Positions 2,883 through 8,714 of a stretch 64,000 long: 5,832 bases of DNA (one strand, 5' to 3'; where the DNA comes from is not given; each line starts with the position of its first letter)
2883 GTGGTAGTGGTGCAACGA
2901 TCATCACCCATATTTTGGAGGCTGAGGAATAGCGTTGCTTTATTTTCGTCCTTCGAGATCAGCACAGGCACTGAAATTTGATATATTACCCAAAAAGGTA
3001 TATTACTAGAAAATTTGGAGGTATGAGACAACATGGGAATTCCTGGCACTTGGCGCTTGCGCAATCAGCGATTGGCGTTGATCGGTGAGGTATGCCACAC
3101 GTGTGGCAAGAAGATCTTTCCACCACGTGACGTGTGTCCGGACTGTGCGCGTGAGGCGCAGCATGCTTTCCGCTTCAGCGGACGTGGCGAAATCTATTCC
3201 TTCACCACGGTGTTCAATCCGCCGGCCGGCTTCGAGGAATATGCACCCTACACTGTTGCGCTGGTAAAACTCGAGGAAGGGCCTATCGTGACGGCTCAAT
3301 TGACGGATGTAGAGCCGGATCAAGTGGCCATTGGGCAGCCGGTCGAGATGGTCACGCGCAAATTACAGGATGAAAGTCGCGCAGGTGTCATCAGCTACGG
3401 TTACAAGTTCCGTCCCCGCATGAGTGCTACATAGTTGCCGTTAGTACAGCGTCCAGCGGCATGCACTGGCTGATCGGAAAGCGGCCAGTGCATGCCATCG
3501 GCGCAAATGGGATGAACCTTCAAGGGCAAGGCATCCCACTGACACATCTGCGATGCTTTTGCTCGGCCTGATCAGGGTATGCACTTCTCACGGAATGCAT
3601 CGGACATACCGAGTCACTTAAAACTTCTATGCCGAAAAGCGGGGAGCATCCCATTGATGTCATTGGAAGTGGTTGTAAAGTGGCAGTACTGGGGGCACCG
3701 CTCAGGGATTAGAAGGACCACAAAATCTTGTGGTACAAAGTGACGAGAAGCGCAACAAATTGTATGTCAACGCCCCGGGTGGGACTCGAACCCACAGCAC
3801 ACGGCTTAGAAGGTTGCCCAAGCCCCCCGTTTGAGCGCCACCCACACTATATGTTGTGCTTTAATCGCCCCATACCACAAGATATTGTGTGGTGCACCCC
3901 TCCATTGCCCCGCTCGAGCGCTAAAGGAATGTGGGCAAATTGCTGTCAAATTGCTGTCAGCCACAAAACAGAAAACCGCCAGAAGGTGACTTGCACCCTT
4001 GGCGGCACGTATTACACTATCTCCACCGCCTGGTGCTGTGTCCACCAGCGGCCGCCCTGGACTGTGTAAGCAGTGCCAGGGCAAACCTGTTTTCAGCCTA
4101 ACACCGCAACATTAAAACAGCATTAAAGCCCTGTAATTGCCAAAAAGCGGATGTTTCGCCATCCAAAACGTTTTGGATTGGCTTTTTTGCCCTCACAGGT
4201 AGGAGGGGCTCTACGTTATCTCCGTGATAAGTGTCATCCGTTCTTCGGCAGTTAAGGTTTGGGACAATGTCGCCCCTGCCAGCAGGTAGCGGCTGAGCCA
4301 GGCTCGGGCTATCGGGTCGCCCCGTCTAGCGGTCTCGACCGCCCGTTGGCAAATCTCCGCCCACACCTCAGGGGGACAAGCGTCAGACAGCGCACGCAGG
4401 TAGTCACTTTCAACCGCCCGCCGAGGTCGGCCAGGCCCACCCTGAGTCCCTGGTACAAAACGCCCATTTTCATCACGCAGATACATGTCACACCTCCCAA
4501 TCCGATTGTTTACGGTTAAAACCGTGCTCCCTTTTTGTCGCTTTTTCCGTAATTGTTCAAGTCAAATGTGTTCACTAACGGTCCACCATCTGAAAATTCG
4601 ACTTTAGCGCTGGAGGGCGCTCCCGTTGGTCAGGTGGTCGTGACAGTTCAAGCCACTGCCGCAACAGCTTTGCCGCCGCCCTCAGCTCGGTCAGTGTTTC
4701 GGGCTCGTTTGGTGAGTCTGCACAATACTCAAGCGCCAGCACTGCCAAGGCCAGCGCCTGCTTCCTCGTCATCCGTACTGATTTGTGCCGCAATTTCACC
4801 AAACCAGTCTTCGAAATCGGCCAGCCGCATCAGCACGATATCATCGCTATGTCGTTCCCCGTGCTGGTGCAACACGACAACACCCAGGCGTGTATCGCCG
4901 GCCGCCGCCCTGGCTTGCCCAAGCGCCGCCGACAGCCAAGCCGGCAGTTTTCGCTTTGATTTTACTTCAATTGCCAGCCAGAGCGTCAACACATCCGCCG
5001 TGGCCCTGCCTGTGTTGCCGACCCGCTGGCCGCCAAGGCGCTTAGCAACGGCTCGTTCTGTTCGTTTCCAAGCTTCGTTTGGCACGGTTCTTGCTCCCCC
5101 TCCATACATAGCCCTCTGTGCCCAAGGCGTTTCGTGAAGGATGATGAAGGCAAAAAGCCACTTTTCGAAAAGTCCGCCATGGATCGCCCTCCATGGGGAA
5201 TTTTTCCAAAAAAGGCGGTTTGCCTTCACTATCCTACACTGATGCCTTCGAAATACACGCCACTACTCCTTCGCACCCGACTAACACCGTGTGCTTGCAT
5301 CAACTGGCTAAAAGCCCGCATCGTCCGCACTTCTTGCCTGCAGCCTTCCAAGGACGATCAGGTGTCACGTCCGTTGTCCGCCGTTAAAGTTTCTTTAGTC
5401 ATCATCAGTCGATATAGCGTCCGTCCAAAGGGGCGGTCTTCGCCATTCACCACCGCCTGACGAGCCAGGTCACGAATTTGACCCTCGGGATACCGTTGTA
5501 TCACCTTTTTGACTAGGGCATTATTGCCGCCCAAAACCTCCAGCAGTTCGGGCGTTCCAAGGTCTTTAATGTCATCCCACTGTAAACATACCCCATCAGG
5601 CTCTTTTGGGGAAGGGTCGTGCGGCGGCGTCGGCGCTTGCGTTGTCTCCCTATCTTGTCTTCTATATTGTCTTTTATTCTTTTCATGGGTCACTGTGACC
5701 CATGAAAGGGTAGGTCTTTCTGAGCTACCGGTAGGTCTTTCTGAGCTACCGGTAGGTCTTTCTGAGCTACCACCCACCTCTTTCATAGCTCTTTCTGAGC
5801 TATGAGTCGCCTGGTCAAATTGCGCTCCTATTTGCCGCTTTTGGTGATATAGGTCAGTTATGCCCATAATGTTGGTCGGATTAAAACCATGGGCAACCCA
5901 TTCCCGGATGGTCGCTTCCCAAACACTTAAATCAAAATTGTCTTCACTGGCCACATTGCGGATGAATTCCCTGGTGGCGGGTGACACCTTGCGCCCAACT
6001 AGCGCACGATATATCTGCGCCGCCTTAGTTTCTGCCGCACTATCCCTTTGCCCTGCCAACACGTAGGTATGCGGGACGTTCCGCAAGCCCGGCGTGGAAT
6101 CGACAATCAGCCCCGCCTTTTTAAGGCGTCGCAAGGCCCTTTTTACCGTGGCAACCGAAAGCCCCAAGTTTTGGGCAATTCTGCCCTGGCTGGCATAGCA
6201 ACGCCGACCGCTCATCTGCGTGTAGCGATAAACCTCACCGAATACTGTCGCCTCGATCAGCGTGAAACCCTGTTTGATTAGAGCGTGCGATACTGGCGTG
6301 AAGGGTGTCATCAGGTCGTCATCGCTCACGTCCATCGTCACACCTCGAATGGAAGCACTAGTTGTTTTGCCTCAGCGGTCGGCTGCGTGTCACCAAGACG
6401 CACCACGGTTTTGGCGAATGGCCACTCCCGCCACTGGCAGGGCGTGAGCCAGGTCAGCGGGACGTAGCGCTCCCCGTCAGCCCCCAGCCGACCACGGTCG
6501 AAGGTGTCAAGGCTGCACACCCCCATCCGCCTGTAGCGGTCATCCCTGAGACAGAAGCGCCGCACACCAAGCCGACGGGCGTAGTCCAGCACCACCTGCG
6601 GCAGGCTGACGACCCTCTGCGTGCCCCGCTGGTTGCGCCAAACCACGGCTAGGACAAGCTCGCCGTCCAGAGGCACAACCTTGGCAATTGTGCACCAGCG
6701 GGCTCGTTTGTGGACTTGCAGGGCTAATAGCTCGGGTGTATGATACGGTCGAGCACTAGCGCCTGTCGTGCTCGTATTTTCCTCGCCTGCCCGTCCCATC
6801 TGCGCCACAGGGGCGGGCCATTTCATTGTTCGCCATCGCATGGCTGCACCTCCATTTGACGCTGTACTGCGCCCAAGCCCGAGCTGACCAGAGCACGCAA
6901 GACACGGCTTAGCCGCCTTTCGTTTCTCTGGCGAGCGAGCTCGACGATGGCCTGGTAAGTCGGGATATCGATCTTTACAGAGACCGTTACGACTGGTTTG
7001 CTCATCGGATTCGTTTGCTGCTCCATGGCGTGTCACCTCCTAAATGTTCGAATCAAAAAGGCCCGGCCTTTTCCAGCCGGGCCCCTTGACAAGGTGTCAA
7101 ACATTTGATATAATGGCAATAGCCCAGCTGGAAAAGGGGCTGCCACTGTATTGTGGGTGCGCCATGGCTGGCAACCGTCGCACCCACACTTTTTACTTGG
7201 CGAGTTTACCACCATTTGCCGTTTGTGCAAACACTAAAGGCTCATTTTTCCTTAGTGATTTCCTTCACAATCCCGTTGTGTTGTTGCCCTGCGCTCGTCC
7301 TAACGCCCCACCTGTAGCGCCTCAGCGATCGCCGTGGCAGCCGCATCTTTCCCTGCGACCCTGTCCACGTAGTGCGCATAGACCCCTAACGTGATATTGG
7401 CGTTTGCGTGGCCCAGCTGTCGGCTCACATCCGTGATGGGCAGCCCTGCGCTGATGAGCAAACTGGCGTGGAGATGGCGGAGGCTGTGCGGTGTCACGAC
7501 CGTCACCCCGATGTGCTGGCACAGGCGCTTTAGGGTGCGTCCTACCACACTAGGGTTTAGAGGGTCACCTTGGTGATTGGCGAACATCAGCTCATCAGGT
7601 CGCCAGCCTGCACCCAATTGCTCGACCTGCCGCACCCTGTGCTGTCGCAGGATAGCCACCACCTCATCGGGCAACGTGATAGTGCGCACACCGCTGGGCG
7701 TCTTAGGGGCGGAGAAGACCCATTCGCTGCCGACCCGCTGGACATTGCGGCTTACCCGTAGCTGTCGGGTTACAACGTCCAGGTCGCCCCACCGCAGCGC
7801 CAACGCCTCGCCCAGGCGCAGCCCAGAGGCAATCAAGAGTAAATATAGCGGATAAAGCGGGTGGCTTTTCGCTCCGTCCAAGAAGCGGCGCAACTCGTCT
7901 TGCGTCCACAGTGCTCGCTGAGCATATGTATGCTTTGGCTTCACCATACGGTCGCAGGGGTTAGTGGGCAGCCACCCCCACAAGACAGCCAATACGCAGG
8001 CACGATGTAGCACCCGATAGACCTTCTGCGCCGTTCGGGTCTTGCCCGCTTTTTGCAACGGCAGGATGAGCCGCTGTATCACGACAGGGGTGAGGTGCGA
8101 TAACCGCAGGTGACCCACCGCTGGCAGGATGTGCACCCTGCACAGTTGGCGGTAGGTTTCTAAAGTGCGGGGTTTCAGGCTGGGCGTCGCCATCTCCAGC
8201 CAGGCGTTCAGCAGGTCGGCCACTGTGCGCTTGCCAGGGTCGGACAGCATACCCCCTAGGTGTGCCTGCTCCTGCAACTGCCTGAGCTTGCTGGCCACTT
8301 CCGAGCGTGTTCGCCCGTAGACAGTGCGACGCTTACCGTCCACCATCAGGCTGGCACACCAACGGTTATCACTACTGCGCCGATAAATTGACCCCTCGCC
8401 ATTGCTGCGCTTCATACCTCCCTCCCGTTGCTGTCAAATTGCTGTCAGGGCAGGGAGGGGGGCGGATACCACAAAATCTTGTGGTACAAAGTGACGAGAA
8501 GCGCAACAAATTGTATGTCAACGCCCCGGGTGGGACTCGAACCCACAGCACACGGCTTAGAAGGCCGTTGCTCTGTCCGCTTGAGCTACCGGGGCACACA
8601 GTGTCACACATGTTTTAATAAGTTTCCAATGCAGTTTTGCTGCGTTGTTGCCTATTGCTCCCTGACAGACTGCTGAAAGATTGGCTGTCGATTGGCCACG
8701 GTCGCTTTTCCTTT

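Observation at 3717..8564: Minimal (~4.75 kb) integrative element in tRNA-Arg(TCT) with plasmid-like replication genes and no structural or transfer genes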

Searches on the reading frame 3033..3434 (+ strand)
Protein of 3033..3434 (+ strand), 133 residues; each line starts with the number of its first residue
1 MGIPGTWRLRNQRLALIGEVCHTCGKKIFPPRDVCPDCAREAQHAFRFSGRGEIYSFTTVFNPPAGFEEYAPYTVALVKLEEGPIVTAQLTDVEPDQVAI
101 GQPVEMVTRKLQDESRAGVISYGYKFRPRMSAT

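Call 5: search_protein_families(library=pfam, proteins=[window:3033-3434:+], max_evalue=1)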
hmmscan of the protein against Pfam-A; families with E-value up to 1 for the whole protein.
window:3033-3434:+ (133 aa): 8 families
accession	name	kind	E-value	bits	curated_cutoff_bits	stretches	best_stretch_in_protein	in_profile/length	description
PF01796.24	OB_ChsH2_C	-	1.4e-23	83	27.1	1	48-109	4-65/65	ChsH2, C-terminal OB-fold domain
PF12172.15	zf-ChsH2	-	7.5e-06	26.1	23.2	1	15-40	8-33/37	ChsH2, rubredoxin-like zinc ribbon domain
PF18912.6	DZR_2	-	0.0042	17.3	27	1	19-42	8-31/56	Double zinc ribbon domain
PF12773.13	DZR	-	0.0077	16.8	27.3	1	19-48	13-40/45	Double zinc ribbon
PF04981.18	NMD3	-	0.16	11.9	24.9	1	21-47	1-28/243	NMD3 family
PF14471.11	DUF4428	-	0.19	12.1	27.8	0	18-29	20-31/51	Domain of unknown function (DUF4428)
PF19836.4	DUF6315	-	0.27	11.4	29.7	1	98-120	100-122/174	Family of unknown function (DUF6315)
PF01258.23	zf-dskA_traR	-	0.6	10.6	24.9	0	19-32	4-17/36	Prokaryotic dksA/traR C4-type zinc finger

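Call 10: find_encoding_contigs(protein=window:3033-3434:+, flank=10000, max_places=10)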
Protein window:3033-3434:+ (133 aa): no gene with exactly this product is on record in the collection.

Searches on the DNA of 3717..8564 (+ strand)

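Call 8: search_dna_similar(query=window:3717-8564:+, collection=plasmids, mode=distant)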
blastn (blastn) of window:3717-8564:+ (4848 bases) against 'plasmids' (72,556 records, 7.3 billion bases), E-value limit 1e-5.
No match.

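Call 9: search_dna_similar(query=window:3717-8564:+, collection=phages, mode=distant)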
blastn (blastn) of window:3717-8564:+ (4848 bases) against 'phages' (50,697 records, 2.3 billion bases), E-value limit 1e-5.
No match.
